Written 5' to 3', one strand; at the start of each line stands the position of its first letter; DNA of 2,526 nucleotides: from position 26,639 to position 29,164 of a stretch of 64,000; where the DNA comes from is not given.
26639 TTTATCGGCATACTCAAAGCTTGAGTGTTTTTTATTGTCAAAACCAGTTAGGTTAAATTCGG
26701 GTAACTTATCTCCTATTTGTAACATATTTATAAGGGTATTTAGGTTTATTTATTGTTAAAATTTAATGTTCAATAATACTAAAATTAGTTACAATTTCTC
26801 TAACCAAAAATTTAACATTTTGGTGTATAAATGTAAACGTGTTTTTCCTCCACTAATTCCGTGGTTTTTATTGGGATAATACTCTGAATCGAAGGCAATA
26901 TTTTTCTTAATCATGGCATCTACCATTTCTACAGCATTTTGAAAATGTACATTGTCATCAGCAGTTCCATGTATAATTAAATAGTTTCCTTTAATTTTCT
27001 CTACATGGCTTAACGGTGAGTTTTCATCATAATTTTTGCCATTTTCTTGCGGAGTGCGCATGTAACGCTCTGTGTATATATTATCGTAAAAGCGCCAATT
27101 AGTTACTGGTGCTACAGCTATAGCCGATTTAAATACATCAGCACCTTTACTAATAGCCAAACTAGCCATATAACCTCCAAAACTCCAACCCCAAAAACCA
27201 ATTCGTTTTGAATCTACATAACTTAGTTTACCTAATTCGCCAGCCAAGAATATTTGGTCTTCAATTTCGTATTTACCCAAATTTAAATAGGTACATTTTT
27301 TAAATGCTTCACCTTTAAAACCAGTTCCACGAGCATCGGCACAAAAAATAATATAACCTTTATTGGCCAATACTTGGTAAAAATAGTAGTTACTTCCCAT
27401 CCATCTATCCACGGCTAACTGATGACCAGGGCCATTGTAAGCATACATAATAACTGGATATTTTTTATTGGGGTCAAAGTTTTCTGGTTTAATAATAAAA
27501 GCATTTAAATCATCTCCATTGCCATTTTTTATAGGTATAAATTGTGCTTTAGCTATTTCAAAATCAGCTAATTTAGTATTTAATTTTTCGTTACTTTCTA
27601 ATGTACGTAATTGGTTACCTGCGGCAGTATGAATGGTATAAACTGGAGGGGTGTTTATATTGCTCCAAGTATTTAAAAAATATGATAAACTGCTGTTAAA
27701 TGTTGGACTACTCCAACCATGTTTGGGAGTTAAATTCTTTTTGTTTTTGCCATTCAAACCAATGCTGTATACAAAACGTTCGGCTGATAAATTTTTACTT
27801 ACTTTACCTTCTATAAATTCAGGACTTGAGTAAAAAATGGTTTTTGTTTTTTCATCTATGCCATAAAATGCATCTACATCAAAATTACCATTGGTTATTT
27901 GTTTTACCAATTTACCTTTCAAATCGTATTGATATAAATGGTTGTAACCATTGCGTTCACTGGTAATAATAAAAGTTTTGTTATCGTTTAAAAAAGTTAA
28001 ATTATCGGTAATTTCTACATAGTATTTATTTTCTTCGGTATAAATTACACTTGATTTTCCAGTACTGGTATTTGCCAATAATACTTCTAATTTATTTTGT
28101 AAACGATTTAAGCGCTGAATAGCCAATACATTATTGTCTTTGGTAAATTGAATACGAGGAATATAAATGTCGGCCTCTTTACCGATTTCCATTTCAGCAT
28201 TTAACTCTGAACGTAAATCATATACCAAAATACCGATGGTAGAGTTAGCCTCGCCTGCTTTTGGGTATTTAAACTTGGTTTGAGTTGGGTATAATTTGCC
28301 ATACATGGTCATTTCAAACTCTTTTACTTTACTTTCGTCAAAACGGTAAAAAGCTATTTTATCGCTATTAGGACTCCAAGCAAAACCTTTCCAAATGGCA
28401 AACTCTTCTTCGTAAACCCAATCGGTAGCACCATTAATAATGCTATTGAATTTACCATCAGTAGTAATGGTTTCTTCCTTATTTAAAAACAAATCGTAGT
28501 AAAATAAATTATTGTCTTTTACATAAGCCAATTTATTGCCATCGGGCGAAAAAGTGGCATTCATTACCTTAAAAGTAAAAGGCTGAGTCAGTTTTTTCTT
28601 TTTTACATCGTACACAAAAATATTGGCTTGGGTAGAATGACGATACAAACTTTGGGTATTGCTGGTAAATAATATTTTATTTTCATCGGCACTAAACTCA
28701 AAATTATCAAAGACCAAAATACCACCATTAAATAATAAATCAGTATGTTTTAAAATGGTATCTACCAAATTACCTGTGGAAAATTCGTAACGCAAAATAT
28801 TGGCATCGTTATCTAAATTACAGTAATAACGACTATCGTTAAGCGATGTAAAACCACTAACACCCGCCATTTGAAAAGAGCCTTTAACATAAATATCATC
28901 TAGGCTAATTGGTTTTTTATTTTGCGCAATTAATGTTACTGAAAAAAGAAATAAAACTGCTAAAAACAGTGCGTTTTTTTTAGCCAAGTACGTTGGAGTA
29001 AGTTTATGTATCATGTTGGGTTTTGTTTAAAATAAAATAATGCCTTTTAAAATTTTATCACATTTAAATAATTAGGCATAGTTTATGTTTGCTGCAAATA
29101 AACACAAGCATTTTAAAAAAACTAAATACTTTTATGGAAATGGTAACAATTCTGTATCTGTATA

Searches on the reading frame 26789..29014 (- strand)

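Call 52: search_protein_families(library=pfam, proteins=[window:26789-29014:-], max_evalue=0.001)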
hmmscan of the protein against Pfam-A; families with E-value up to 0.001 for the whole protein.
window:26789-29014:- (741 aa): 7 families
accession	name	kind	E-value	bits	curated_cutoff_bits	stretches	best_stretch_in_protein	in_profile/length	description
PF00930.27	DPPIV_N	-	6.9e-97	324.8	22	1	108-457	1-354/354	Dipeptidyl peptidase IV (DPP IV) N-terminal region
PF00326.27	Peptidase_S9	-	1.6e-56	191.6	22.6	1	547-741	8-210/213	Prolyl oligopeptidase family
PF07676.18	PD40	-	1.5e-10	41.2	20.9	0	151-165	12-26/38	WD40-like Beta Propeller Repeat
PF01738.24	DLH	-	8.9e-10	39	21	1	546-719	34-187/217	Dienelactone hydrolase family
PF02129.25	Peptidase_S15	-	1.7e-08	35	23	1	500-650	2-141/262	X-Pro dipeptidyl-peptidase (S15 family)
PF20434.5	BD-FAE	-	2.1e-06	27.9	26.8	0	654-699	168-213/215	BD-FAE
PF12146.15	Hydrolase_4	-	3.5e-05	23.7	27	0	545-641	23-114/239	Serine aminopeptidase, S33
